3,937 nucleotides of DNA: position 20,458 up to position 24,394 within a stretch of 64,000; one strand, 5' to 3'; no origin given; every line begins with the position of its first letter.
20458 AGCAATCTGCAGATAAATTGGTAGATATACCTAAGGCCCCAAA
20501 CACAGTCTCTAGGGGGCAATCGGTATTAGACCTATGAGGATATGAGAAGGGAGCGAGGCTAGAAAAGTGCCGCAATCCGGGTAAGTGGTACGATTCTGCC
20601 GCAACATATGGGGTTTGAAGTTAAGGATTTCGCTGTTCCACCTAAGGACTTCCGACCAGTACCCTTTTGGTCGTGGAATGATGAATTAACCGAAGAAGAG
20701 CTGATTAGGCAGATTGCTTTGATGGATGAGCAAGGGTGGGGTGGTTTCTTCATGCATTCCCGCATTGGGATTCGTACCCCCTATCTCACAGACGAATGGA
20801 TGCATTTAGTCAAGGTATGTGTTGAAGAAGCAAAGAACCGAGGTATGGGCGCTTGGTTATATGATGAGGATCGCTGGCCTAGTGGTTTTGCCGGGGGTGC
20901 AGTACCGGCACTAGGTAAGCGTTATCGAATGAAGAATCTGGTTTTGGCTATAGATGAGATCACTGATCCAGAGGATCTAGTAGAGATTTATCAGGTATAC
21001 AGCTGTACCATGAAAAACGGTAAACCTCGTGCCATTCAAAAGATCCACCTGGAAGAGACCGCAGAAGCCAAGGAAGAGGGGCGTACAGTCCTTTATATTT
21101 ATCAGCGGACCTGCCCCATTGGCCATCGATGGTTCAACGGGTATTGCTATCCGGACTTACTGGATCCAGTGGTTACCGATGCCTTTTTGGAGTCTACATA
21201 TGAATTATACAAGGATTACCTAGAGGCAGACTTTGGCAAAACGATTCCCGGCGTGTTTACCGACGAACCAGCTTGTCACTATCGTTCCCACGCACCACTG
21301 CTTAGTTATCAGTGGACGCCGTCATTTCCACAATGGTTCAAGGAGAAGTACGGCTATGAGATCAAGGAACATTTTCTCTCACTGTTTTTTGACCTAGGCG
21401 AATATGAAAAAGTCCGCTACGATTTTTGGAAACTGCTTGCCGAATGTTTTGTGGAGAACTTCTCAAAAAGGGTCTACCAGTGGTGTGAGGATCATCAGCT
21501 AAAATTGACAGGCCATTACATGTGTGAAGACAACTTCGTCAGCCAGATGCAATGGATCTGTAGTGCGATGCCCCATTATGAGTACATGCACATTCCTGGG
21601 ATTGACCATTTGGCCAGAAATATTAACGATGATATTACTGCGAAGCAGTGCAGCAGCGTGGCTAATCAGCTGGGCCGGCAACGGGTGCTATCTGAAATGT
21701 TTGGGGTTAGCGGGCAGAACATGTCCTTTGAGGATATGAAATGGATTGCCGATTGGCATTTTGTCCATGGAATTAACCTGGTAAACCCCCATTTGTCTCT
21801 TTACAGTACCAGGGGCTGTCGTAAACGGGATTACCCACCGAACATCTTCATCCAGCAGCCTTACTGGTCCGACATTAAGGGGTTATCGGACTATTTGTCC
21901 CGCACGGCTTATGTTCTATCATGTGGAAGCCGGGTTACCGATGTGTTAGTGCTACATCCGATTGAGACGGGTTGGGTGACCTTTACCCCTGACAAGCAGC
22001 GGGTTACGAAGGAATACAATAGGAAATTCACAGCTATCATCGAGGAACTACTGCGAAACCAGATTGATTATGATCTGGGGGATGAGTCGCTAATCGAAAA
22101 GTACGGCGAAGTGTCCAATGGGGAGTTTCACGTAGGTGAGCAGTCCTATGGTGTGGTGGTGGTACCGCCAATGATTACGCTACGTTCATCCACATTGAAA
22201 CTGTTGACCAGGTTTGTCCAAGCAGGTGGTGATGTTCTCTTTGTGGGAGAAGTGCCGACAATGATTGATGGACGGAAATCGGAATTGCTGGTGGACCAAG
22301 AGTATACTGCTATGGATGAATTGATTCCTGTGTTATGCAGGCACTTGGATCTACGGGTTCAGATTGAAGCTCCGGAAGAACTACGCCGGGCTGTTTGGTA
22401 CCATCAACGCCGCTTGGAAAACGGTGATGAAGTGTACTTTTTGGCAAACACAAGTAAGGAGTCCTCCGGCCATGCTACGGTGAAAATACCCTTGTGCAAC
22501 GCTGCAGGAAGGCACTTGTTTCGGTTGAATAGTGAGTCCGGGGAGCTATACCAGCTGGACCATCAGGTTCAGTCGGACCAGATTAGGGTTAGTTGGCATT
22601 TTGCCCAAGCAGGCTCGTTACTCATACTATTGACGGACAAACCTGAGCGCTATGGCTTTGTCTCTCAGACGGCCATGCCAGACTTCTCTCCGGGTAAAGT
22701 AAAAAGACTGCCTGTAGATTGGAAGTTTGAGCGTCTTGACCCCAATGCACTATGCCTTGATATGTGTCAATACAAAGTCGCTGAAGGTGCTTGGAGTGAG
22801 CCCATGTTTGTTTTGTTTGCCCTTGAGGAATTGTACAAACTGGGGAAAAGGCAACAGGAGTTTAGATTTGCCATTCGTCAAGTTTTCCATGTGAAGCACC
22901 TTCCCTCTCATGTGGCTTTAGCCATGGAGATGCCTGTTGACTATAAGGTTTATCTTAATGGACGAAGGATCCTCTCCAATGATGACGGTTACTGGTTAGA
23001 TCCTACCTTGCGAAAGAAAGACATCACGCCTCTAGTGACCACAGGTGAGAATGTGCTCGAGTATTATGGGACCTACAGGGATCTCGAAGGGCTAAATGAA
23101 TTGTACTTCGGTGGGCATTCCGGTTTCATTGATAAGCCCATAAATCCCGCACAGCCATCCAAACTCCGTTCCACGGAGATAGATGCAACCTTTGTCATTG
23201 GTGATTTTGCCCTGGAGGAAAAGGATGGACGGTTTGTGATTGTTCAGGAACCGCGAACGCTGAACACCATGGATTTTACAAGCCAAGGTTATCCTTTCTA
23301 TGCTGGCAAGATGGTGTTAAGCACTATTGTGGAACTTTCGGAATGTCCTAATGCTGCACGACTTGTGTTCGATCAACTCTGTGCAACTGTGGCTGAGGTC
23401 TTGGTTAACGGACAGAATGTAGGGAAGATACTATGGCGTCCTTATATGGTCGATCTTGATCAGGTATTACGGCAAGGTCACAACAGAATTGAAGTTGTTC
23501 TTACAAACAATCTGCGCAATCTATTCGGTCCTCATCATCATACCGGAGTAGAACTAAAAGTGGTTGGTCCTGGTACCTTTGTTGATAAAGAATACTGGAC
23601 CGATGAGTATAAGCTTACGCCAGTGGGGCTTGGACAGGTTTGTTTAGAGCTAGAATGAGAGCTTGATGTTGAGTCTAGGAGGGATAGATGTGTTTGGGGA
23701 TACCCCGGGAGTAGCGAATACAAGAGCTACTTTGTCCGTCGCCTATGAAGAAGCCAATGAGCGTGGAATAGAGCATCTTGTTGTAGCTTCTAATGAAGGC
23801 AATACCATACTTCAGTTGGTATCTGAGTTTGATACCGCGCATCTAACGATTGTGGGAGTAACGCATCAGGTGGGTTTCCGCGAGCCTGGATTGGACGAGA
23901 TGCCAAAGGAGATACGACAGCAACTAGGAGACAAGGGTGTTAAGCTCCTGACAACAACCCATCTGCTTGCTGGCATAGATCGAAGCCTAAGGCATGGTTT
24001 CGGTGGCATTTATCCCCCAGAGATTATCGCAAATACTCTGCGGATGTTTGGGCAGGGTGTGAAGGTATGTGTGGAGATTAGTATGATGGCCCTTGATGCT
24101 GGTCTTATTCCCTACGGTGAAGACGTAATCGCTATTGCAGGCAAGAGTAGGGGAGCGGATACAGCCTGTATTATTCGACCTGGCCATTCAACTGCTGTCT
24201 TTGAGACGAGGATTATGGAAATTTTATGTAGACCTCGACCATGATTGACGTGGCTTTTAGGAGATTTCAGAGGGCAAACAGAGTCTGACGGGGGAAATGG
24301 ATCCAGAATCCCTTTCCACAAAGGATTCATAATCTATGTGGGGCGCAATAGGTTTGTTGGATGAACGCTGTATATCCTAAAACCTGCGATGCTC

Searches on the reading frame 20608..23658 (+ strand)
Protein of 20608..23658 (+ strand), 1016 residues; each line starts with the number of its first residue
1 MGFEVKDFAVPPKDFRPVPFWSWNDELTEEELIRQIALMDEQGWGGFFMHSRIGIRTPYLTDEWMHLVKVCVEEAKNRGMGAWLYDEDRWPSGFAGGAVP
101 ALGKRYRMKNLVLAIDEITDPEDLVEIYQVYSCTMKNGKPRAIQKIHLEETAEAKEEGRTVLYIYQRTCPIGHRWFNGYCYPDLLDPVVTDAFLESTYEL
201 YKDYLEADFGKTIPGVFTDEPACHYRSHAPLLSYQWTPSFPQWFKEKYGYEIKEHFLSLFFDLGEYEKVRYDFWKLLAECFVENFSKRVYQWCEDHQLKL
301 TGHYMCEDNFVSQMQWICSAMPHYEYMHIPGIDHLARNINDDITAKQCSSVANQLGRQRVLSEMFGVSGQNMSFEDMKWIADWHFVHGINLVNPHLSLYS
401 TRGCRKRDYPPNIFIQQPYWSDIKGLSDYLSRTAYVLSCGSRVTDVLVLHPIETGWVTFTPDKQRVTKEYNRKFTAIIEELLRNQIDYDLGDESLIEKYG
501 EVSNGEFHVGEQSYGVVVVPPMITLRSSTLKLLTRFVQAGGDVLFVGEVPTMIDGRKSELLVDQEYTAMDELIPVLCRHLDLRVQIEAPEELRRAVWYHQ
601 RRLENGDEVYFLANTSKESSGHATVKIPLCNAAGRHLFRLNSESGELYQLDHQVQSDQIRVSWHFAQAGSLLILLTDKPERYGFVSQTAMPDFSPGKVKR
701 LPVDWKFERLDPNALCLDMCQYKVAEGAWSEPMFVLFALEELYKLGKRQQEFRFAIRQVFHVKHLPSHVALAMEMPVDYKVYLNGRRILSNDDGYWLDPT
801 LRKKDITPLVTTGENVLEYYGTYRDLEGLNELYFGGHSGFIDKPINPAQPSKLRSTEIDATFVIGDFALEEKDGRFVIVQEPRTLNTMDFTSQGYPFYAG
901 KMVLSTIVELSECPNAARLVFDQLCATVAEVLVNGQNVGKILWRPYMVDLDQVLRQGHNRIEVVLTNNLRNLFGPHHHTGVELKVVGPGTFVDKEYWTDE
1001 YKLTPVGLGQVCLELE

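Call 5: search_protein_families(library=pfam, proteins=[window:20608-23658:+], max_evalue=0.01)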
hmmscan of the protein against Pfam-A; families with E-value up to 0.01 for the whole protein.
window:20608-23658:+ (1016 aa): 3 families
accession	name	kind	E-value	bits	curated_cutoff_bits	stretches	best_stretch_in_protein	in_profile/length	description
PF17132.9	Glyco_hydro_106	-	2.6e-19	69.6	29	2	188-558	274-635/743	alpha-L-rhamnosidase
PF22666.2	Glyco_hydro_2_N2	-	9.4e-06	26.2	27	1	915-970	66-122/167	Glycosyl hydrolase 2 galactose-binding domain-like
PF02837.24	Glyco_hydro_2_N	-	0.00024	21.5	28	0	888-965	53-133/169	Glycosyl hydrolases family 2, sugar binding domain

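Call 6: search_protein_families(library=ncbifam, proteins=[window:20608-23658:+], max_evalue=0.01)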
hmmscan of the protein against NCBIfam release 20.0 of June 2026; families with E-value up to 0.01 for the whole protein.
window:20608-23658:+ (1016 aa): 2 families
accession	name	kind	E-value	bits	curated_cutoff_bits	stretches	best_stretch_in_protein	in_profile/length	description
NF049897.1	AlphaRhamBT4145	equivalog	5.8e-26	90.8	1300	2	230-558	235-582/897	alpha-L-rhamnosidase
NF045579.1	rhamnoside_JR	domain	1.5e-09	38.1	50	1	892-971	32-114/123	glycosylhydrolase-like jelly roll fold domain-containing protein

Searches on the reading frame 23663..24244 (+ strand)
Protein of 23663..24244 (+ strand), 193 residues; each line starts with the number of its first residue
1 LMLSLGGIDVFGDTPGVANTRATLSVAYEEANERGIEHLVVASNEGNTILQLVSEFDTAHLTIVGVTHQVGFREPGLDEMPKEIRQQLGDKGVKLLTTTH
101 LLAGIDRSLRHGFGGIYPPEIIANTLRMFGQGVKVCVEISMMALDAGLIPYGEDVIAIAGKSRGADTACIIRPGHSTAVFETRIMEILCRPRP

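Call 5: search_protein_families(library=pfam, proteins=[window:23663-24244:+], max_evalue=0.01)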
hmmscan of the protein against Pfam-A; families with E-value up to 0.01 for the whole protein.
window:23663-24244:+ (193 aa): 1 family
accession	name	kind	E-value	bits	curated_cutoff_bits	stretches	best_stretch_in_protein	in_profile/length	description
PF02887.21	PK_C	-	1.1e-10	42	28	1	22-171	2-114/114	Pyruvate kinase, alpha/beta domain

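Call 6: search_protein_families(library=ncbifam, proteins=[window:23663-24244:+], max_evalue=0.01)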
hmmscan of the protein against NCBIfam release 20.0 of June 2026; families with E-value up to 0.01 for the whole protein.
window:23663-24244:+ (193 aa): 0 families
